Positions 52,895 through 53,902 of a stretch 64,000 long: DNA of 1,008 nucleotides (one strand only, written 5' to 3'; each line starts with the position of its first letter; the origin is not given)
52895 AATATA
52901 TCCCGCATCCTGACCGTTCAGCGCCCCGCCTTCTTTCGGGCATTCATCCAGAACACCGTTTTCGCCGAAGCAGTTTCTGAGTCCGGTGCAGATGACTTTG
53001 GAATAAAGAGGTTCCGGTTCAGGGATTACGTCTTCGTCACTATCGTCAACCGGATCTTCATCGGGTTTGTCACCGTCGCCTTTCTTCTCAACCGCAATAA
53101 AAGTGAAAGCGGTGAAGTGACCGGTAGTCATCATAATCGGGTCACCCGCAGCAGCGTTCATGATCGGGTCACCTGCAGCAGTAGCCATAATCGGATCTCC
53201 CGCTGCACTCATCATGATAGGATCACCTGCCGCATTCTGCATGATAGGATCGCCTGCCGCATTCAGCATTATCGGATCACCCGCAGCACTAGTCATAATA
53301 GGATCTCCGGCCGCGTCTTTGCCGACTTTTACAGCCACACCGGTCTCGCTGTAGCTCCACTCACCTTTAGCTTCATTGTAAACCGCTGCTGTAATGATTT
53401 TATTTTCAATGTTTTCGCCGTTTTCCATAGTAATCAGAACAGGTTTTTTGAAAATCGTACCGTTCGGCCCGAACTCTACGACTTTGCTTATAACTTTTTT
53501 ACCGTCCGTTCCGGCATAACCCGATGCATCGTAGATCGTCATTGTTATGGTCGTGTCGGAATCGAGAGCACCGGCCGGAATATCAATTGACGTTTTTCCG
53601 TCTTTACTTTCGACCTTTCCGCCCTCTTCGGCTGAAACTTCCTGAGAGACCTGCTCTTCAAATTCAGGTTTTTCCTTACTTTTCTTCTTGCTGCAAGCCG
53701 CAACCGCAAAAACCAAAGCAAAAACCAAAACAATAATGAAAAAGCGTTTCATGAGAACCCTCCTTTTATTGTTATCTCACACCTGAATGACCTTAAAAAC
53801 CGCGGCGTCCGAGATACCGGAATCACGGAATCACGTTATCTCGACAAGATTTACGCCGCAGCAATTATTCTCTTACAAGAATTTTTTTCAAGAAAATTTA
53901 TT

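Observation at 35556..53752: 18-kb tandem array of five co-oriented giant paralogous lipoprotein genes with a fixed, unusual domain order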

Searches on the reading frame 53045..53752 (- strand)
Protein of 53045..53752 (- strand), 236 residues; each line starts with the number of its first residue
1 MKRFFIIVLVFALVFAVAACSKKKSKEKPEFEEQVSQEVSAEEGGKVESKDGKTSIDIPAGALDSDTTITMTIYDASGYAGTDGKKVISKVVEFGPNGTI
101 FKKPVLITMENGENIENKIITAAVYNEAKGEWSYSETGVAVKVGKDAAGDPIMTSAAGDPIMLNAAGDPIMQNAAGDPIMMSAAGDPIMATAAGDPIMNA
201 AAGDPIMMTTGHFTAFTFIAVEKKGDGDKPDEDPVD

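Call 9: find_homologous_proteins(query=window:53045-53752:-, max_evalue=0.001)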
Query window:53045-53752:- (236 aa): 38 proteins with E <= 0.001 among 8000 candidates.
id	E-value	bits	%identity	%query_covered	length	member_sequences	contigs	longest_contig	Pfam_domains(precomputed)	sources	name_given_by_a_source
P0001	6.0e-112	391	72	94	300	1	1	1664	PF00791.27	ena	-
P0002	1.4e-101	357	68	95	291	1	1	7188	PF00791.27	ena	-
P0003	2.3e-93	330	65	95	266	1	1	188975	PF00791.27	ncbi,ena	-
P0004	4.4e-92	326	66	100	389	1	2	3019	PF00791.27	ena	-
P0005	6.6e-90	319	68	95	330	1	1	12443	PF00791.27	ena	-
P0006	1.1e-88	315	65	95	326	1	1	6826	PF00791.27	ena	-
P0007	1.3e-82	295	70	86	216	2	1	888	PF00791.27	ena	-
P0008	8.3e-79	282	59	94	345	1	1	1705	PF00791.27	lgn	-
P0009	3.3e-78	281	65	92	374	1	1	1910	PF00791.27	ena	-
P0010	2.2e-75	271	54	99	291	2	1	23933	PF00791.27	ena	-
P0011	7.6e-74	266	54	97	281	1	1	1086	PF00791.27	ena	-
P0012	3.5e-65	238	56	95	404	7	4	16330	PF07603.18,PF00791.27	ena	-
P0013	2.1e-63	232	61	82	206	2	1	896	PF00791.27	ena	-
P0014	1.6e-61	226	54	96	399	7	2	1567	PF00791.27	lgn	-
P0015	3.0e-58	215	53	95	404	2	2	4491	PF07603.18,PF00791.27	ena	-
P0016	1.6e-46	177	62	62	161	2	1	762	PF00791.27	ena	-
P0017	2.5e-44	170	58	63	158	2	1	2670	PF00791.27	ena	-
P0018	5.0e-42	162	51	77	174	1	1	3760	PF00791.27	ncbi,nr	ncbi:hypothetical protein IKP13_07130, partial [bacterium]|nr:hypothetical protein [bacterium]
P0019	4.5e-40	156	39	96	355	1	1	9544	PF00791.27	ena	-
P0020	3.7e-38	150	59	55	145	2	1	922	PF00791.27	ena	-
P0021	3.9e-34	136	48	69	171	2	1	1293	PF00791.27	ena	-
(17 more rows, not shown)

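Call 19: find_related_loci(query=A2, collection=genome_contigs, flank=10000)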
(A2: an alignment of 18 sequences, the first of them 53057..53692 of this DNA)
Query A2 (212 aa) in genome_contigs; peptide patterns used: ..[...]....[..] (x = any residue, [..] = any of these).
121 stretches matched a pattern; 53 encode a relative of the query (tblastn E <= 1e-3); 49 distinct loci.
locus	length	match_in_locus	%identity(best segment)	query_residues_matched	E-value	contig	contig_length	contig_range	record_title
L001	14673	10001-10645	73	1-204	4e-99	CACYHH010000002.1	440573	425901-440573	MAG: uncultured Spirochaetales bacterium isolate RUG11946 genome assembly, contig: RUG11946_asm_2, whole genome shotgun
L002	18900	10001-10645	72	1-205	2e-97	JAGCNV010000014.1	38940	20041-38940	Bacterium isolate RGIG9961 Yak_Reticulum-2__c102940, whole genome shotgun sequence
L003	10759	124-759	73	2-210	1e-96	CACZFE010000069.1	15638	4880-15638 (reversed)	MAG: uncultured Spirochaetales bacterium isolate RUG12558 genome assembly, contig: RUG12558_asm_69, whole genome shotgun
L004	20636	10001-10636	70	1-202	2e-92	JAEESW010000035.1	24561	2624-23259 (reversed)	MAG: bacterium isolate Tb.RUG.391 NODE_8035_length_24561_cov_1.403904, whole genome shotgun sequence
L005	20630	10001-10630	70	1-211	3e-92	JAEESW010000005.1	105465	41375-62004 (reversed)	MAG: bacterium isolate Tb.RUG.391 NODE_427_length_105465_cov_1.504899, whole genome shotgun sequence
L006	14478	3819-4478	67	1-211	1e-92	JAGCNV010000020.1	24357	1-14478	Bacterium isolate RGIG9961 Yak_Reticulum-2__c219673, whole genome shotgun sequence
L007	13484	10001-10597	70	6-204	3e-92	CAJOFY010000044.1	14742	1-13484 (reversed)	uncultured bacterium isolate Red_deer_3_mag_66 genome assembly, contig: scaffold_9252, whole genome shotgun sequence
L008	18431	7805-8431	70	4-202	6e-92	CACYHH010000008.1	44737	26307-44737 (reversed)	MAG: uncultured Spirochaetales bacterium isolate RUG11946 genome assembly, contig: RUG11946_asm_8, whole genome shotgun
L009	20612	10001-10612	67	2-204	5e-91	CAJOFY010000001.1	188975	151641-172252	uncultured bacterium isolate Red_deer_3_mag_66 genome assembly, contig: scaffold_27, whole genome shotgun sequence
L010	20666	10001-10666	67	2-211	1e-90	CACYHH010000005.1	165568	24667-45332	MAG: uncultured Spirochaetales bacterium isolate RUG11946 genome assembly, contig: RUG11946_asm_5, whole genome shotgun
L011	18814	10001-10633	67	2-202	3e-90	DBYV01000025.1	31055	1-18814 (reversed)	MAG TPA_asm: bacterium UBP6_UBA1177 isolate UBA1177 UBA1177_contig_8305, whole genome shotgun sequence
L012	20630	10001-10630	69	1-199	7e-89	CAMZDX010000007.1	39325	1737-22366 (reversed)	MAG TPA_asm: uncultured bacterium isolate SRR10912534_bin.77_metaWRAP_v1.3_MAG genome assembly, contig: ERZ14210014.1065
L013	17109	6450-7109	64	1-211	2e-88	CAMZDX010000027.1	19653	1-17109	MAG TPA_asm: uncultured bacterium isolate SRR10912534_bin.77_metaWRAP_v1.3_MAG genome assembly, contig: ERZ14210014.3900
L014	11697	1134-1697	74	15-196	2e-88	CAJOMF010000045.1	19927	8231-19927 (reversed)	uncultured bacterium isolate Reindeer_2_mag_13 genome assembly, contig: scaffold_1969, whole genome shotgun sequence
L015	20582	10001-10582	69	14-204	2e-87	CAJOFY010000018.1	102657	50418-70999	uncultured bacterium isolate Red_deer_3_mag_66 genome assembly, contig: scaffold_779, whole genome shotgun sequence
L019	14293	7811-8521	62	6-204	4e-87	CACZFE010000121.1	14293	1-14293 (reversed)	MAG: uncultured Spirochaetales bacterium isolate RUG12558 genome assembly, contig: RUG12558_asm_121, whole genome shotgu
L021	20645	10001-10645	62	6-212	6e-85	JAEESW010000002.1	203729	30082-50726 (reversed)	MAG: bacterium isolate Tb.RUG.391 NODE_101_length_203729_cov_1.579827, whole genome shotgun sequence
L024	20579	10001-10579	66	11-202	2e-82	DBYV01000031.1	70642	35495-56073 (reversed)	MAG TPA_asm: bacterium UBP6_UBA1177 isolate UBA1177 UBA1177_contig_2124, whole genome shotgun sequence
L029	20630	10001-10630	64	1-202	7e-80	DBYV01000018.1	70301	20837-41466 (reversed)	MAG TPA_asm: bacterium UBP6_UBA1177 isolate UBA1177 UBA1177_contig_4774, whole genome shotgun sequence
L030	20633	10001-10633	57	2-202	2e-77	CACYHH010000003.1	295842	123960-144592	MAG: uncultured Spirochaetales bacterium isolate RUG11946 genome assembly, contig: RUG11946_asm_3, whole genome shotgun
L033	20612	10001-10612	59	6-211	5e-73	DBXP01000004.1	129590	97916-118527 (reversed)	MAG TPA_asm: bacterium UBP6_UBA1209 isolate UBA1209 UBA1209_contig_2463, whole genome shotgun sequence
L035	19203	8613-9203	56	5-203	3e-68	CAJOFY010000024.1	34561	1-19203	uncultured bacterium isolate Red_deer_3_mag_66 genome assembly, contig: scaffold_1341, whole genome shotgun sequence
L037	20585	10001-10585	59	13-203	2e-65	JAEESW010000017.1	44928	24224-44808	MAG: bacterium isolate Tb.RUG.391 NODE_2703_length_44928_cov_1.764336, whole genome shotgun sequence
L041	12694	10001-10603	56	7-203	2e-64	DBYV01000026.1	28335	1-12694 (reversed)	MAG TPA_asm: bacterium UBP6_UBA1177 isolate UBA1177 UBA1177_contig_14715, whole genome shotgun sequence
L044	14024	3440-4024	54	19-212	1e-62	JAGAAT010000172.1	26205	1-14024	Bacterium isolate RGIG8272 Water_buffalos_Rumen-5__c2219653, whole genome shotgun sequence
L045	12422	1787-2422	53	8-212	3e-61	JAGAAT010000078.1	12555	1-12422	Bacterium isolate RGIG8272 Water_buffalos_Rumen-5__c1033688, whole genome shotgun sequence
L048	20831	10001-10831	51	13-202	1e-51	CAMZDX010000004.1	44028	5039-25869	MAG TPA_asm: uncultured bacterium isolate SRR10912534_bin.77_metaWRAP_v1.3_MAG genome assembly, contig: ERZ14210014.845,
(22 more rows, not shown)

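Call 20: predict_structure(alignment_id=A2)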
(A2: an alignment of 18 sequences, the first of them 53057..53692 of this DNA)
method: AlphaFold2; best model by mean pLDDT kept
length: 212 residues; sequences in the alignment: 18
mean_pLDDT: 59.7   pTM: 0.59
mean pLDDT of the five models: 59.7, 57.5, 53.9, 51.9, 50.5
residues with pLDDT >= 90: 13; 70-90: 54; 50-70: 76; < 50: 69
segments of 3 or more residues with pLDDT < 50: 1-5, 136-138, 142-149, 151-193, 204-212
pLDDT, mean of each block of 10 residues (from residue 1): 50 89 89 83 84 76 65 73 71 63 67 60 64 54 43 41 30 27 31 58 42 28
secondary structure, 60 per line:
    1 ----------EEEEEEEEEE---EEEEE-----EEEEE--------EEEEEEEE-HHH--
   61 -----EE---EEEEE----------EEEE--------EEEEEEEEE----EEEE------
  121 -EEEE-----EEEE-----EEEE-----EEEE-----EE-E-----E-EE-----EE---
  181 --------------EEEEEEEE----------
elements in order: E11-20 E24-28 E34-38 E47-54 E71-75 E86-89 E98-106 E111-114 E122-125 E131-134 E140-143 E149-152 E195-202

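Call 23: fold_search(model_id=the predicted structure, library=pdb)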
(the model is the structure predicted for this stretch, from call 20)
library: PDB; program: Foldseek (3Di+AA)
matches with E <= 10: 216; with E <= 0.001: 3
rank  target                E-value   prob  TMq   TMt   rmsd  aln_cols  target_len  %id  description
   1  3kbu_C                2.4e-04  1.00  0.38  0.50   4.3       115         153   18  Crystal structure of the ankyrin binding domain of human erythroid beta spectrin (repeats 13-15) in complex with the s (released 2010-02-02)
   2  3g5b                  5.6e-04  1.00  0.46  0.27   6.7       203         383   12  The structure of UNC5b cytoplasmic domain (released 2009-04-07)
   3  3kbu_D                1.0e-03  1.00  0.37  0.49   3.9       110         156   19  Crystal structure of the ankyrin binding domain of human erythroid beta spectrin (repeats 13-15) in complex with the s (released 2010-02-02)
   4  3kbt_C                1.3e-03  1.00  0.40  0.53   3.6       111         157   18  Crystal structure of the ankyrin binding domain of human erythroid beta spectrin (repeats 13-15) in complex with the s (released 2010-02-02)
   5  3f59_A                1.6e-03  1.00  0.39  0.55   3.1       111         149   19  Crystal structure of ZU5-ANK, the spectrin binding region of human erythroid ankyrin (released 2009-02-24)
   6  3f59_D                1.7e-03  1.00  0.40  0.53   3.7       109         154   18  Crystal structure of ZU5-ANK, the spectrin binding region of human erythroid ankyrin (released 2009-02-24)
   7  3ud1_A                1.8e-03  1.00  0.41  0.28   3.2       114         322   19  Crystal structure of ZU5A-ZU5B domains of human erythrocyte ankyrin (released 2012-02-22)
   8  3ud2_A                1.9e-03  1.00  0.40  0.27   3.0       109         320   19  Crystal structure of Selenomethionine ZU5A-ZU5B protein domains of human erythrocyte ankyrin (released 2012-02-22)
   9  3f59_C                2.2e-03  1.00  0.41  0.55   2.9       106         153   18  Crystal structure of ZU5-ANK, the spectrin binding region of human erythroid ankyrin (released 2009-02-24)
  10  6m3q_E                2.2e-03  1.00  0.38  0.20   6.5       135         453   17  Crystal structure of AnkB/beta4-spectrin complex (released 2020-05-13)
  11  6m3r_E                2.3e-03  1.00  0.42  0.23   3.6       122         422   21  Crystal structure of AnkG/beta4-spectrin complex (released 2020-05-13)
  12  4d8o                  2.3e-03  1.00  0.46  0.21   7.4       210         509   15  Crystal Structure of the ankyrin-B ZU5-ZU5-UPA-DD tandem (released 2012-03-28)
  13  3kbt_D                3.3e-03  1.00  0.40  0.55   2.5       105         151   18  Crystal structure of the ankyrin binding domain of human erythroid beta spectrin (repeats 13-15) in complex with the s (released 2010-02-02)
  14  6m3p_E                3.5e-03  1.00  0.40  0.21   3.2       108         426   23  Crystal structure of AnkG/beta2-spectrin complex (released 2020-05-13)
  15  6m3p_C                3.7e-03  1.00  0.40  0.21   3.3       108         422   23  Crystal structure of AnkG/beta2-spectrin complex (released 2020-05-13)
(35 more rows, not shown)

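Call 27: search_protein_families(library=pfam, proteins=[L030:9938-11212:+, L033:9935-11743:+, L033:9006-9917:+, L035:8547-9923:+, L037:9920-11401:+, L041:9929-11623:+, L044:3338-4924:+, L045:1715-4672:+, L024:9902-12100:+, L021:9935-12064:+], max_evalue=0.01)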
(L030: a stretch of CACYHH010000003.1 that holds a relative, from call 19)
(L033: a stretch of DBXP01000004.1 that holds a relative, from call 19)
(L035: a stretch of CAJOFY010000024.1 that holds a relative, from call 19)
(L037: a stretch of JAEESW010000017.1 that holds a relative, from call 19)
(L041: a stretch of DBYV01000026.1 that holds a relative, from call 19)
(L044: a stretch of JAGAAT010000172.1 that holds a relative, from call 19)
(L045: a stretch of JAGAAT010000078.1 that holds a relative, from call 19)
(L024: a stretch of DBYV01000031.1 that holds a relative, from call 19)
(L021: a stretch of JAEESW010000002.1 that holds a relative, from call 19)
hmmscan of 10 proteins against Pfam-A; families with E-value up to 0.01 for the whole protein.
L030:9938-11212:+ (424 aa): 2 families
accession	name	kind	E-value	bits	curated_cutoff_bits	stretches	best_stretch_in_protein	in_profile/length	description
PF00791.26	ZU5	-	4.7e-08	33.6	21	1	42-126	7-95/97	ZU5 domain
PF13948.11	DUF4215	-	1.1e-06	29.3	27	0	386-418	17-46/47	Domain of unknown function (DUF4215)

L033:9935-11743:+ (602 aa): 1 family
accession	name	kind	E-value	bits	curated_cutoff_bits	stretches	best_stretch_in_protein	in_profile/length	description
PF00791.26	ZU5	-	5.8e-06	26.9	21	1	38-103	6-78/97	ZU5 domain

L033:9006-9917:+ (303 aa): 1 family
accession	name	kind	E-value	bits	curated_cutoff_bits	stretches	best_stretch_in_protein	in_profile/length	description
PF00791.26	ZU5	-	3.2e-05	24.5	21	1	37-102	7-78/97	ZU5 domain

L035:8547-9923:+ (458 aa): 1 family
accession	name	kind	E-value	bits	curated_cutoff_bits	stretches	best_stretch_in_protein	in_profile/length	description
PF00791.26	ZU5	-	2.6e-08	34.4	21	1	40-123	7-96/97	ZU5 domain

L037:9920-11401:+ (493 aa): 1 family
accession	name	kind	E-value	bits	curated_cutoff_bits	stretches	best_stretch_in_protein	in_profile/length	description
PF00791.26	ZU5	-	1.6e-09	38.4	21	1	37-121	7-97/97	ZU5 domain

L041:9929-11623:+ (564 aa): 1 family
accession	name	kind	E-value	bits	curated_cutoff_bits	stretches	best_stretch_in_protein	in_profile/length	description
PF00791.26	ZU5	-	8.2e-09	36.1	21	1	39-123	6-96/97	ZU5 domain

L044:3338-4924:+ (528 aa): 2 families
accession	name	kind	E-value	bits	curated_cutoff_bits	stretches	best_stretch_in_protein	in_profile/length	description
PF19789.6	DUF6273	-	1.5e-19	71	23.5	1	366-522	4-168/172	Domain of unknown function (DUF6273)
PF00791.26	ZU5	-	5.2e-08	33.5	21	1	39-103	8-78/97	ZU5 domain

L045:1715-4672:+ (985 aa): 2 families
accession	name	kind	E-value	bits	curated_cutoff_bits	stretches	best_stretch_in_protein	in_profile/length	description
PF19789.6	DUF6273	-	4.2e-26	92.3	23.5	2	857-984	7-171/172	Domain of unknown function (DUF6273)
PF00791.26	ZU5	-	9.2e-05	23.1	21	1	39-106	7-78/97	ZU5 domain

L024:9902-12100:+ (732 aa): 1 family
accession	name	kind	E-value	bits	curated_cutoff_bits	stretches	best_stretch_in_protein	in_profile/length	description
PF00791.26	ZU5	-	2.1e-09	38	21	1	44-121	6-87/97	ZU5 domain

L021:9935-12064:+ (709 aa): 2 families
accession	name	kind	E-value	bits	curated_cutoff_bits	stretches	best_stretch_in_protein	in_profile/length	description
PF07603.17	Lcl_C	-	1.5e-16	61.2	34.9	1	569-706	4-117/117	Lcl C-terminal domain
PF00791.26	ZU5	-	1.2e-09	38.8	21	1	39-108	7-80/97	ZU5 domain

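Call 28: search_protein_families(library=pfam, proteins=[L048:9533-20830:+, L029:9938-11554:+, L019:7742-9775:+, L004:16157-18604:+, L015:5973-9716:+, L006:3756-8105:+], max_evalue=0.01)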
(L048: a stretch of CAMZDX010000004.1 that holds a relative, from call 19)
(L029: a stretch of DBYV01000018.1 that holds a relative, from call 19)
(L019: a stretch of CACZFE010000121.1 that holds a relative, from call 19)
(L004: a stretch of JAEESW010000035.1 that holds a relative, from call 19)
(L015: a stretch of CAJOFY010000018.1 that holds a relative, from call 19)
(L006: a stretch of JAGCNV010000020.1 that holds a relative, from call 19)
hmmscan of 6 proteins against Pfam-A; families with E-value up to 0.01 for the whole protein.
L048:9533-20830:+ (3766 aa): 2 families
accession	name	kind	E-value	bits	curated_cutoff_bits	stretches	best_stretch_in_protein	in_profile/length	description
PF19789.6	DUF6273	-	3.4e-141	466.9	23.5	7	1267-1423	2-171/172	Domain of unknown function (DUF6273)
PF07603.17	Lcl_C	-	2.4e-102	337.9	34.9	6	2992-3104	1-117/117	Lcl C-terminal domain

L029:9938-11554:+ (538 aa): 2 families
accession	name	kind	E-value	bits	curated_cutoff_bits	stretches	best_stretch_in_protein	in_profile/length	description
PF00791.26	ZU5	-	1.6e-08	35.2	21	1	46-114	6-78/97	ZU5 domain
PF07603.17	Lcl_C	-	6.5e-06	26.9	34.9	1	377-459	3-85/117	Lcl C-terminal domain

L019:7742-9775:+ (677 aa): 3 families
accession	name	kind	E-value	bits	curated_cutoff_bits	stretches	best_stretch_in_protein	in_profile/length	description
PF07603.17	Lcl_C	-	2.3e-39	134.8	34.9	2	520-629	2-117/117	Lcl C-terminal domain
PF00791.26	ZU5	-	1.1e-06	29.3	21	1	40-109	7-80/97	ZU5 domain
PF14083.11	PGDYG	-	0.0016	19.2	27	0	145-249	5-97/102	PGDYG protein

L004:16157-18604:+ (815 aa): 3 families
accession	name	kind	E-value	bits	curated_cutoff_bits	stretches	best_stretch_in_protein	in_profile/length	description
PF07603.17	Lcl_C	-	5.2e-46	156.2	34.9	2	555-675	2-117/117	Lcl C-terminal domain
PF00791.26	ZU5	-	1.5e-05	25.6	21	1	47-117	8-80/97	ZU5 domain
PF25387.1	ADGRF3_N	-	0.0016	19.2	31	0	424-454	2-34/60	ADGRF3-like, N-terminal domain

L015:5973-9716:+ (1247 aa): 2 families
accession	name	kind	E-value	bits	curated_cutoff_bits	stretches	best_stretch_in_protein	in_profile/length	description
PF07603.17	Lcl_C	-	6.8e-69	230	34.9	5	527-624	2-106/117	Lcl C-terminal domain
PF00791.26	ZU5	-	5.7e-05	23.7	21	1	43-110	8-79/97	ZU5 domain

L006:3756-8105:+ (1449 aa): 4 families
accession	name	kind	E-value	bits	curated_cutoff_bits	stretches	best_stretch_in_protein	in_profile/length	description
PF07603.17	Lcl_C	-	4.4e-90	298.3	34.9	6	1336-1448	2-116/117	Lcl C-terminal domain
PF00791.26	ZU5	-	2.4e-07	31.4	21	1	43-124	7-92/97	ZU5 domain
PF25387.1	ADGRF3_N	-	0.0045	17.8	31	1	1040-1068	1-29/60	ADGRF3-like, N-terminal domain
PF00008.33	EGF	-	0.0055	17.4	21.5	0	1039-1060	8-29/32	EGF-like domain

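Call 52: search_protein_representatives(alignment_id=A2)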
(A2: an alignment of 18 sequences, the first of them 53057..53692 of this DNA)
Query: 18 sequences, 341 profile positions. Proteins with E-value up to 0.001 (for the whole library): 2126; up to 1e-10: 181; up to 1e-30: 70. The best 150 are listed.
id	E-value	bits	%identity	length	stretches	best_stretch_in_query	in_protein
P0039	7.0e-141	486.1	-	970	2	1-208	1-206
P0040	1.6e-140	484.9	-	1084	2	1-189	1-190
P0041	6.2e-135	466.6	-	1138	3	1-209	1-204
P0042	3.7e-133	460.7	-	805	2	1-207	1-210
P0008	7.3e-133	459.8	-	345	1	1-320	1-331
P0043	4.9e-131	453.7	-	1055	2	1-199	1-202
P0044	6.4e-130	450.1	-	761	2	1-209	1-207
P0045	5.8e-129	446.9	-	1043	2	1-308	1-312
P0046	1.6e-127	442.2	-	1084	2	1-209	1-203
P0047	6.6e-126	436.9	-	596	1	1-288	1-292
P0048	6.7e-124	430.3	-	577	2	1-273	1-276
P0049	1.3e-123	429.4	-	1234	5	6-207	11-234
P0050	1.7e-123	429.0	-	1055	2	1-309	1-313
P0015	2.5e-123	428.4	-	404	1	1-334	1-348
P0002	8.1e-122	423.4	-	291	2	1-189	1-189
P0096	2.0e-32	129.5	-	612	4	147-217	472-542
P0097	4.9e-32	128.2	-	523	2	1-131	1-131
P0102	4.9e-28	115.1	-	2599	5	145-216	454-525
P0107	6.4e-24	101.6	-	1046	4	152-216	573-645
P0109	7.6e-24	101.3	-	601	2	1-108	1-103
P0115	6.4e-19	85.1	-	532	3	42-111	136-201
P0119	2.1e-17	80.2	-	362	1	1-128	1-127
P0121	5.9e-17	78.7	-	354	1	1-120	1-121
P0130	1.6e-15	74.0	-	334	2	9-132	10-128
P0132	9.4e-15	71.4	-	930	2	5-110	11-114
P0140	2.7e-14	69.9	-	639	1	2-133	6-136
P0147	1.5e-13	67.5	-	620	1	2-135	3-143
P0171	2.3e-12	63.5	-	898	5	42-117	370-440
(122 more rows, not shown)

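Call 54: list_cluster_members(proteins=[P0119, P0121, P0130, P0140, P0171, P0115, P0096, P0102, P0107, P0097])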
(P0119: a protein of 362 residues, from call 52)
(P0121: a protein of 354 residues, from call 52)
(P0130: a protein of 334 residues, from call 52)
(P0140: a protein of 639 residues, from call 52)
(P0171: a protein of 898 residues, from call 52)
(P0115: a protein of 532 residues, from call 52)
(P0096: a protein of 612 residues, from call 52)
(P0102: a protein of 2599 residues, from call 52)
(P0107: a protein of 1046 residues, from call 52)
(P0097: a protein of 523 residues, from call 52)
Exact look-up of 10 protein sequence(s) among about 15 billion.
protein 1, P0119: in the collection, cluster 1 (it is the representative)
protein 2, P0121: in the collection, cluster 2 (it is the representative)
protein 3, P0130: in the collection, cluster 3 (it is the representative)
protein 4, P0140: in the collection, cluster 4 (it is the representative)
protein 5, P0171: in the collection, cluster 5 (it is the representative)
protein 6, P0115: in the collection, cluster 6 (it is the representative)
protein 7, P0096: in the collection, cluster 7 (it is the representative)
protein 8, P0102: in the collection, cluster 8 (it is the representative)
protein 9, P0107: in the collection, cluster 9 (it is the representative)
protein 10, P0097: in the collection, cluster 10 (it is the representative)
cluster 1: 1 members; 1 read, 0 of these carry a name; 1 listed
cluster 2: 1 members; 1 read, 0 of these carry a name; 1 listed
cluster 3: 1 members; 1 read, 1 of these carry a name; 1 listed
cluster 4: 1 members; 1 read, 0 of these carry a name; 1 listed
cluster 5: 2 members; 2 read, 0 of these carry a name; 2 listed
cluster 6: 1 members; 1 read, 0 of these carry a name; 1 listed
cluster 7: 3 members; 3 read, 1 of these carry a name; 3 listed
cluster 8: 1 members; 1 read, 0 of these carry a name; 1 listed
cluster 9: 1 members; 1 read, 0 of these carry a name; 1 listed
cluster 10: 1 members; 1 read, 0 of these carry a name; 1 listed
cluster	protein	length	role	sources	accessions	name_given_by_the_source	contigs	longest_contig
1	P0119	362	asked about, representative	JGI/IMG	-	-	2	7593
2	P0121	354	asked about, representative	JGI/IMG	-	-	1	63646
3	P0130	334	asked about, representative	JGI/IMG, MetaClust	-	\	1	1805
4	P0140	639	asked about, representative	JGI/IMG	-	-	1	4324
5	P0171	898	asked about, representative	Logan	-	-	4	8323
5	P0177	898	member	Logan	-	-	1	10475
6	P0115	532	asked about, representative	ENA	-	-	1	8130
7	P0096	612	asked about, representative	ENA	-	-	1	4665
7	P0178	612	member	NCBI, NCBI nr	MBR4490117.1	hypothetical protein IKP13_05715, partial [bacterium] | hypothetical protein [bacterium]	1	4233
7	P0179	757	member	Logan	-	-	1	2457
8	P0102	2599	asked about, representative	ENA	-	-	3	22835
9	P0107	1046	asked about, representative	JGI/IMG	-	-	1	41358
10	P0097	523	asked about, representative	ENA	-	-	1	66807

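Call 76: predict_structure(alignment_id=A6)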
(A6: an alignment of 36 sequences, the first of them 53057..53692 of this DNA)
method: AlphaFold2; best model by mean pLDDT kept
length: 212 residues; sequences in the alignment: 36
mean_pLDDT: 83.4   pTM: 0.77
mean pLDDT of the five models: 83.4, 80.3, 78.3, 76.2, 74.1
residues with pLDDT >= 90: 93; 70-90: 80; 50-70: 33; < 50: 6
segments of 3 or more residues with pLDDT < 50: 159-164
pLDDT, mean of each block of 10 residues (from residue 1): 72 98 97 96 96 93 90 92 90 92 90 86 79 75 58 55 62 82 89 91 73 66
secondary structure, 60 per line:
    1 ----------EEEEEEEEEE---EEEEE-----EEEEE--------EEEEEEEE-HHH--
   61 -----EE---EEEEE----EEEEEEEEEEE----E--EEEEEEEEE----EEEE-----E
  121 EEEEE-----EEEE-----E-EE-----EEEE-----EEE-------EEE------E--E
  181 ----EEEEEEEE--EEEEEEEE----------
elements in order: E11-20 E24-28 E34-38 E47-54 E71-75 E80-90 E98-106 E111-114 E120-125 E131-134 E149-152 E158-160 E168-170 E185-192 E195-202
